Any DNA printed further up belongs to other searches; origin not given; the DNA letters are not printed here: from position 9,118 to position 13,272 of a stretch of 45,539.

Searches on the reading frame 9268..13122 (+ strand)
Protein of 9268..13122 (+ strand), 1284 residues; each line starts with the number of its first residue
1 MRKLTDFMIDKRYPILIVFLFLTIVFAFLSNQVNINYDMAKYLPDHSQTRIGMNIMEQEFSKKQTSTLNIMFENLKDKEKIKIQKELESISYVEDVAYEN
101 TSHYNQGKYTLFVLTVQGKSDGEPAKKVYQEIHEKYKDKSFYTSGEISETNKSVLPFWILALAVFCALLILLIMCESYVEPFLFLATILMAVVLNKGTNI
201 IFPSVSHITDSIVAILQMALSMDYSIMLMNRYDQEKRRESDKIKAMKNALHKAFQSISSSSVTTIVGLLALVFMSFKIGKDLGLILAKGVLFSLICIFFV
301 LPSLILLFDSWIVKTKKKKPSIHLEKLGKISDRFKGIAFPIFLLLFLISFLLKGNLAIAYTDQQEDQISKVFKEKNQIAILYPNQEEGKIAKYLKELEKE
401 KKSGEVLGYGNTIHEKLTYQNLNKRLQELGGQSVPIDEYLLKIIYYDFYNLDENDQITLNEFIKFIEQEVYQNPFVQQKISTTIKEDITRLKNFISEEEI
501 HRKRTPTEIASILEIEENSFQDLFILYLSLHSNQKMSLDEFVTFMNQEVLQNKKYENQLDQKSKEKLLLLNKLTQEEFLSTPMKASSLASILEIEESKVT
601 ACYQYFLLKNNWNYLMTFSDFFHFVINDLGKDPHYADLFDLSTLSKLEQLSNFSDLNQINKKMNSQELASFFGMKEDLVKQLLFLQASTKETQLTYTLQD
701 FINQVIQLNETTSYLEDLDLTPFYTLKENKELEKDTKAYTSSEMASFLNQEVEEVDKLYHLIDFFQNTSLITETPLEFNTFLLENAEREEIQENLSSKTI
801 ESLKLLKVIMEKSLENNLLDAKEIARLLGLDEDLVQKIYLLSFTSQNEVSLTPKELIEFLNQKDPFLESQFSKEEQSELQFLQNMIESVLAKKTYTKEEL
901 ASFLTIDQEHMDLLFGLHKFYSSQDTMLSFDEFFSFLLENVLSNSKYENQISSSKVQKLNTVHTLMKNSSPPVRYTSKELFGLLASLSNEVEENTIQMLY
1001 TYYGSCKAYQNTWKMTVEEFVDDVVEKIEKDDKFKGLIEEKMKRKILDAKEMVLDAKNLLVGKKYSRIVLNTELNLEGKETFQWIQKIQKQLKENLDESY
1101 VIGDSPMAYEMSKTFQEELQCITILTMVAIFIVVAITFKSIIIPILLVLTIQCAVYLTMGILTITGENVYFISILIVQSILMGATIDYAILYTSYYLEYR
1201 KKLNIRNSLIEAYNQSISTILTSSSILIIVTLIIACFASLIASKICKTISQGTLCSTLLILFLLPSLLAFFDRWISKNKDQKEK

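Call 30: search_protein_families(library=pfam, proteins=[window:9268-13122:+], max_evalue=0.001)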
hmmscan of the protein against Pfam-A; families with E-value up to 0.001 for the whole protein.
window:9268-13122:+ (1284 aa): 2 families
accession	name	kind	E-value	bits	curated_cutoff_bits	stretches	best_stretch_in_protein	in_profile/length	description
PF03176.21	MMPL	-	5.7e-51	173.9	20.5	2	1010-1279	38-312/333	MMPL family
PF00873.25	ACR_tran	-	1.1e-13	50.3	28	2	1085-1271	829-1020/1021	AcrB/AcrD/AcrF family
